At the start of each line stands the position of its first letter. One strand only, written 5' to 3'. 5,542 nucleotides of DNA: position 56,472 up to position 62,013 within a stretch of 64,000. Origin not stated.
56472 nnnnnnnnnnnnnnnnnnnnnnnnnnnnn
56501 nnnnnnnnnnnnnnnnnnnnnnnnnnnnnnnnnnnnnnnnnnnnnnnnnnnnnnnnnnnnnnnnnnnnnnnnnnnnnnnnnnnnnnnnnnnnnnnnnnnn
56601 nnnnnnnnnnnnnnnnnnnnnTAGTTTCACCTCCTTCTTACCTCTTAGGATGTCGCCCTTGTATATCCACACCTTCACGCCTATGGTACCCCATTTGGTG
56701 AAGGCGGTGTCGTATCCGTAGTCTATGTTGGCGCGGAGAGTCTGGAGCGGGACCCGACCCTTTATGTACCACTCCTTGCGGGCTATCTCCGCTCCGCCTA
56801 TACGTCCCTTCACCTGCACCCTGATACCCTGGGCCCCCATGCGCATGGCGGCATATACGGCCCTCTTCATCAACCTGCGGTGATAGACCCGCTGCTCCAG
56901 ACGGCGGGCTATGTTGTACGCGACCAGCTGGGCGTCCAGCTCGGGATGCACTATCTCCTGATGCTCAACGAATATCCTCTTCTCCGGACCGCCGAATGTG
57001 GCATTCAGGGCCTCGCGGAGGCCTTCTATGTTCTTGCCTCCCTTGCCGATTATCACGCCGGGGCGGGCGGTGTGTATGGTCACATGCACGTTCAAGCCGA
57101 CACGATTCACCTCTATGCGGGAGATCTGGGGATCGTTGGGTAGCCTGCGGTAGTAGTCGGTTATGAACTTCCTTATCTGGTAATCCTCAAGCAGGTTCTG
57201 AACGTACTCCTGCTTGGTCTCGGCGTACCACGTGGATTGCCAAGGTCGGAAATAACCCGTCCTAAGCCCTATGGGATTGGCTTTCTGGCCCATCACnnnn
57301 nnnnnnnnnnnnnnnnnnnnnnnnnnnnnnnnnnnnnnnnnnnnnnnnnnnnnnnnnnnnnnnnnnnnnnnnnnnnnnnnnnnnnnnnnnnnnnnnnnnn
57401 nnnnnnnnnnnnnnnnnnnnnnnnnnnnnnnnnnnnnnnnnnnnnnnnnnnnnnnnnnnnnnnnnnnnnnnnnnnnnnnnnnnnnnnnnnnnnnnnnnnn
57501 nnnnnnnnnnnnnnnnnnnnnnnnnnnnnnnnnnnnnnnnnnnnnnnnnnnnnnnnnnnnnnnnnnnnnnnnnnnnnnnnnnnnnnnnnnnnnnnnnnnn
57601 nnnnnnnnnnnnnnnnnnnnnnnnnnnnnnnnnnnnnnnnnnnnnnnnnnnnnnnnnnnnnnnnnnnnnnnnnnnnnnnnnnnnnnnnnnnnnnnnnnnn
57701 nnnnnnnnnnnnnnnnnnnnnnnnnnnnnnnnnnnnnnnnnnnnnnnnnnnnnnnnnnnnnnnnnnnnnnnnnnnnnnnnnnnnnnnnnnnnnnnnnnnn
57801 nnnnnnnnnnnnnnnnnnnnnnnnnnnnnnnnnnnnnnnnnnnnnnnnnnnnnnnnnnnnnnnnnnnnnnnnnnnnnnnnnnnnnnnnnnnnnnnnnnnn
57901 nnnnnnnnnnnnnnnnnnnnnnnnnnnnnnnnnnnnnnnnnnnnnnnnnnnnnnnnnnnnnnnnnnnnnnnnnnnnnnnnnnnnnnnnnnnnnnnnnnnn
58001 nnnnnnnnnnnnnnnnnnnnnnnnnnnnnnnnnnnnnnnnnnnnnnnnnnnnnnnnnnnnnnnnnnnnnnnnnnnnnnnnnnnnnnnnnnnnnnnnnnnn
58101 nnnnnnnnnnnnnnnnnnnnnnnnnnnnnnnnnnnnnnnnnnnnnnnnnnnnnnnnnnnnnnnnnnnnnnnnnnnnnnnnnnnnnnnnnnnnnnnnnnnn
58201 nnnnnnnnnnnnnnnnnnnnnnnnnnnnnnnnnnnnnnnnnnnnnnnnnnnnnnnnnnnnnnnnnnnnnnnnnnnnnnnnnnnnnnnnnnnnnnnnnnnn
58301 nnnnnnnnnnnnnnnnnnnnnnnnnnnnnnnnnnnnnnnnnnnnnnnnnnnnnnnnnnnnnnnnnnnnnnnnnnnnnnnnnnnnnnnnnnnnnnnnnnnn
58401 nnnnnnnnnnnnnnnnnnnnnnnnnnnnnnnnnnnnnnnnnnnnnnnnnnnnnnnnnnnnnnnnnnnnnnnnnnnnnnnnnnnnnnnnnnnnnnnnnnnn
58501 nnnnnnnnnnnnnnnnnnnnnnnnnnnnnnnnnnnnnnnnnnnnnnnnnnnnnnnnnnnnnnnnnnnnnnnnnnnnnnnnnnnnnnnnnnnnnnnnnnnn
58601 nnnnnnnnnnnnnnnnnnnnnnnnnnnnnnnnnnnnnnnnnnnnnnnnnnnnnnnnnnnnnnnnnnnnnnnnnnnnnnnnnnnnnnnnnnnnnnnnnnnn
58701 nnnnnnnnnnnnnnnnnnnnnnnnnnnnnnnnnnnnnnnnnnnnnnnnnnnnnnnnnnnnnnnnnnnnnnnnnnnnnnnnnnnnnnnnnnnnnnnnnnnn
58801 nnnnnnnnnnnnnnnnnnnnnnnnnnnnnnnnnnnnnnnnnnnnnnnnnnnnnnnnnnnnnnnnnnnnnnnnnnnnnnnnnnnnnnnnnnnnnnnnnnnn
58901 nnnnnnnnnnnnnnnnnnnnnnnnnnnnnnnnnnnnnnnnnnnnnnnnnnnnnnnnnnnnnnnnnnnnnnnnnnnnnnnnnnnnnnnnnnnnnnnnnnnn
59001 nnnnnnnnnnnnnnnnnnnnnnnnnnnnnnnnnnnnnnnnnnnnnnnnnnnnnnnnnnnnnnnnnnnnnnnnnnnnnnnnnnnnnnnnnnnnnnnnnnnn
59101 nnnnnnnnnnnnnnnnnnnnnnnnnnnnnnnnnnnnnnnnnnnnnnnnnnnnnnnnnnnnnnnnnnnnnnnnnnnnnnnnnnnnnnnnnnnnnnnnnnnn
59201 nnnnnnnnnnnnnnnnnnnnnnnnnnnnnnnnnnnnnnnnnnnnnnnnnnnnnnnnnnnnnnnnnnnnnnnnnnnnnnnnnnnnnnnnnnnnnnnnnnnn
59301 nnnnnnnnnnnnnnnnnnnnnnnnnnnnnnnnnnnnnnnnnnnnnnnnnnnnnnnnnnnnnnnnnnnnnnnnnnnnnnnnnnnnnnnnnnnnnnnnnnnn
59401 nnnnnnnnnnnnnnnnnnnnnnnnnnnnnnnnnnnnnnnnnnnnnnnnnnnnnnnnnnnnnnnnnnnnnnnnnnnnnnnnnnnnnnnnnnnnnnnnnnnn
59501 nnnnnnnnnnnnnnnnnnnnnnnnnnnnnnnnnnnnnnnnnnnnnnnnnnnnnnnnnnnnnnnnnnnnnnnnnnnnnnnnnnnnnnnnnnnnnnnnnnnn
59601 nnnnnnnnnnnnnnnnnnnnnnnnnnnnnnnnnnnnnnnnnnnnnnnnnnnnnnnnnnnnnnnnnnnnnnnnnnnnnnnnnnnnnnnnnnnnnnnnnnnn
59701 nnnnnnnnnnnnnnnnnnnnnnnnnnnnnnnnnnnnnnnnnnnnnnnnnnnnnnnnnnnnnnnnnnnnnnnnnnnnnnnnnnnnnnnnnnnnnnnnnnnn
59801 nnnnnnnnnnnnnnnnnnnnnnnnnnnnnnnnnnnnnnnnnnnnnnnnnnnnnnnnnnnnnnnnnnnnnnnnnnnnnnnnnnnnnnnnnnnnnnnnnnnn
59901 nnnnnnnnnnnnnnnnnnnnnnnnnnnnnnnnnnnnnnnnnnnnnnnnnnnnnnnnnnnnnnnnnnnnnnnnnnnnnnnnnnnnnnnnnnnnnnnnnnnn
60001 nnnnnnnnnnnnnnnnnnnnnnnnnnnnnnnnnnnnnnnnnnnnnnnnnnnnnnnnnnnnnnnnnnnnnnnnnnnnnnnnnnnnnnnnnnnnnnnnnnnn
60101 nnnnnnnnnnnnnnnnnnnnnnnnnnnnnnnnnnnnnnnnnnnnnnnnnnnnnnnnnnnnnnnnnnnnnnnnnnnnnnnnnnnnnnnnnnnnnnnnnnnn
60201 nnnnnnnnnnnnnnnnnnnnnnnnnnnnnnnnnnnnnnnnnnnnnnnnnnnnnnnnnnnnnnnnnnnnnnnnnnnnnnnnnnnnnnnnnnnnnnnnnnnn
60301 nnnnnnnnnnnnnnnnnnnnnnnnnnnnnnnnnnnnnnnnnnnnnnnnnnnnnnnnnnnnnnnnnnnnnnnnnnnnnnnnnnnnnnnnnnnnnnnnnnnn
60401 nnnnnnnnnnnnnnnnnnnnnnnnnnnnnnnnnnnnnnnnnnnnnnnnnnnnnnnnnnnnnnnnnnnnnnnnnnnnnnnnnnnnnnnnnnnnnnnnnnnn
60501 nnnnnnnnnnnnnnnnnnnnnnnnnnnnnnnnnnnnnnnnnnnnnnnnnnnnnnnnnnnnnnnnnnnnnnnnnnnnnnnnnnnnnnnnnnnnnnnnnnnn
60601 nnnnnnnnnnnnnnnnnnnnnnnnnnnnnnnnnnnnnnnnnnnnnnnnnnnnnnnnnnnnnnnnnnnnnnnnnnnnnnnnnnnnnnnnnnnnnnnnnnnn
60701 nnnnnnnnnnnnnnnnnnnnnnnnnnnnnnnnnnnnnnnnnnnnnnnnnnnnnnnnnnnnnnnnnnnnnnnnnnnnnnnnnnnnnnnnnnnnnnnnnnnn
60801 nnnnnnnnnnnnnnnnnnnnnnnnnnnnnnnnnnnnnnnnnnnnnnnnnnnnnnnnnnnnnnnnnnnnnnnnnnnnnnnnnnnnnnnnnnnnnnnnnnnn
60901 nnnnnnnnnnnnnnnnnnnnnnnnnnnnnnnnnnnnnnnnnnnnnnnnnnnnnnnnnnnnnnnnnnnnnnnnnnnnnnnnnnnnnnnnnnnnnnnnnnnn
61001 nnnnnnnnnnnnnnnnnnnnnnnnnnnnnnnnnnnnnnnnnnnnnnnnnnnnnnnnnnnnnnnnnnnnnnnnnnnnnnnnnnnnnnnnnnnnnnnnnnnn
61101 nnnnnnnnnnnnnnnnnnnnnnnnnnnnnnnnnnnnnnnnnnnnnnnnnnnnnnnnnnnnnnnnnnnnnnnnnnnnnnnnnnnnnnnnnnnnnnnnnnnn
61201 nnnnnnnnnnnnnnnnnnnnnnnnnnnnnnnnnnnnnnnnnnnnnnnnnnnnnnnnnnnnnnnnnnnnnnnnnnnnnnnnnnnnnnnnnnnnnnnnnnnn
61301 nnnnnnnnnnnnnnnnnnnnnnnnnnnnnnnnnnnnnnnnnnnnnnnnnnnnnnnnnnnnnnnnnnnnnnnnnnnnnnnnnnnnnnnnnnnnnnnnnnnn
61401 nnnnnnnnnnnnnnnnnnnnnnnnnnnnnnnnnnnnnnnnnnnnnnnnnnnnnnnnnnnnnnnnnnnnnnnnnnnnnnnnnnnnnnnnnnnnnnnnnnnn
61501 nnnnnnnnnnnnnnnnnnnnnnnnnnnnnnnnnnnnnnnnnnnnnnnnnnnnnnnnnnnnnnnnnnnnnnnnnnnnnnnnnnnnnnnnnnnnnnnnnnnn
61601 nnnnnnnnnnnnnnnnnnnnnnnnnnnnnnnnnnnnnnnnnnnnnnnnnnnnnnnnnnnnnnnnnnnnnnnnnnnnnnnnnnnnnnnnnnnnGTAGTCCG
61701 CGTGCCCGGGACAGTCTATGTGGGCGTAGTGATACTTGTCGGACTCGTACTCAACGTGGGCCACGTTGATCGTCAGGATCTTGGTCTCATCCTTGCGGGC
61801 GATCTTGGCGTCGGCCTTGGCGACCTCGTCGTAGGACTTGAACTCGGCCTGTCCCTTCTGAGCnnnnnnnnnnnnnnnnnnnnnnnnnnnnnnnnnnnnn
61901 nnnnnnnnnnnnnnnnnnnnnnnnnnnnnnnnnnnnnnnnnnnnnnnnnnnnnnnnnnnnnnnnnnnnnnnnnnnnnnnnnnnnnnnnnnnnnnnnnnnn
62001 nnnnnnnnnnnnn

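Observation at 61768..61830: EF-Tu in the canonical tuf-rpsJ locus lacks the universal switch-I APEE..RGITI motif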

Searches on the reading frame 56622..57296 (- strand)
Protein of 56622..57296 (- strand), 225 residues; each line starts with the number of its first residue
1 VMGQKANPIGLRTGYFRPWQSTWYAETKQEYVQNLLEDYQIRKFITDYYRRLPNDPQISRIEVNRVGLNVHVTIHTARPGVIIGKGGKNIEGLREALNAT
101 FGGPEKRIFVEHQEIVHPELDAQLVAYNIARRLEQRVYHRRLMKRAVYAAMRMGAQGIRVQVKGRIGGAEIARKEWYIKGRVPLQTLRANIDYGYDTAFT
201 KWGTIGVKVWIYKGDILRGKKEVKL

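Call 65: search_protein_families(library=pfam, proteins=[window:56622-57296:-])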
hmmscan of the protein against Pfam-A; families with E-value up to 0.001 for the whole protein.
window:56622-57296:- (225 aa): 4 families
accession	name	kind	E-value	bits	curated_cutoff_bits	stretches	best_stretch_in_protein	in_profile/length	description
PF00189.25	Ribosomal_S3_C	-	1.8e-32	112.1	34.1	1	129-211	1-83/83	Ribosomal protein S3, C-terminal domain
PF07650.23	KH_2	-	8e-13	48.5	22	1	43-120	4-78/78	KH domain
PF13083.13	KH_KhpA-B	-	1.8e-06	28.2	32.1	1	43-102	2-63/73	KhpA/KhpB, KH domain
PF05316.17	VAR1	-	0.0002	21.9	33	1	151-211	124-192/195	Mitochondrial ribosomal protein (VAR1)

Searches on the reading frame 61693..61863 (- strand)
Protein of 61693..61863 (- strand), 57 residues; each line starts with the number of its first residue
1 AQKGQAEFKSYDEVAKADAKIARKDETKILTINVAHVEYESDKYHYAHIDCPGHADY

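Call 38: search_solved_structures(query=window:61693-61863:-, max_evalue=10, show_alignments=3)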
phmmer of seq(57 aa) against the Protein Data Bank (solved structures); distinct sequences matched with E-value up to 10: 80 (the best 60 are shown).
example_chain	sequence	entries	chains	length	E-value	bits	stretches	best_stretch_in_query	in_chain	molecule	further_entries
5w76_A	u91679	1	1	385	2.2e-15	59.5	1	1-57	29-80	Ancestral Elogation Factor N153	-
6i8r_A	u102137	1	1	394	3.2e-15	59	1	1-57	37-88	Elongation Factor Tu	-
6gfu_A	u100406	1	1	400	1e-14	57.4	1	1-57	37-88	Elongation Factor Tu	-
6htw_H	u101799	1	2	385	7.4e-14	54.7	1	1-57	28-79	Elongation Factor Tu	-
5w75_A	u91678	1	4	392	1.3e-13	53.9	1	3-57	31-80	Elongation factor Tu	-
5w7q_A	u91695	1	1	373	1.6e-13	53.7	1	1-57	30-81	Consensus Elongation Factor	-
7paj_9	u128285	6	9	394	2.1e-12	50.2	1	2-57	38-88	Elongation factor Tu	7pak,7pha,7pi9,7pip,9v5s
8yly_A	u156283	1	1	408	2.8e-11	46.7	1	15-57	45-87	Elongation factor Tu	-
4v8q_BZ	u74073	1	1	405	3e-11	46.6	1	5-57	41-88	ELONGATION FACTOR TU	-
1b23_P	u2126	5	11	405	3e-11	46.6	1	5-57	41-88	ELONGATION FACTOR TU | OF ELONGATION FACTOR TU (EF-TU)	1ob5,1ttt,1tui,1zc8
4v5g_AZ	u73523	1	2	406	3e-11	46.6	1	5-57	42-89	ELONGATION FACTOR TU-A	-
2c78_A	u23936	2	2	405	3e-11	46.6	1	5-57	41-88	ELONGATION FACTOR TU-A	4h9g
4v5p_AZ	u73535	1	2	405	3e-11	46.6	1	5-57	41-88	ELONGATION FACTOR TU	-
4lbv_A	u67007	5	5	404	3e-11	46.6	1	5-57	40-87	Elongation factor Tu-A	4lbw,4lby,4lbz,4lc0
4v5q_AZ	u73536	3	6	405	3e-11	46.6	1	5-57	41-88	ELONGATION FACTOR TU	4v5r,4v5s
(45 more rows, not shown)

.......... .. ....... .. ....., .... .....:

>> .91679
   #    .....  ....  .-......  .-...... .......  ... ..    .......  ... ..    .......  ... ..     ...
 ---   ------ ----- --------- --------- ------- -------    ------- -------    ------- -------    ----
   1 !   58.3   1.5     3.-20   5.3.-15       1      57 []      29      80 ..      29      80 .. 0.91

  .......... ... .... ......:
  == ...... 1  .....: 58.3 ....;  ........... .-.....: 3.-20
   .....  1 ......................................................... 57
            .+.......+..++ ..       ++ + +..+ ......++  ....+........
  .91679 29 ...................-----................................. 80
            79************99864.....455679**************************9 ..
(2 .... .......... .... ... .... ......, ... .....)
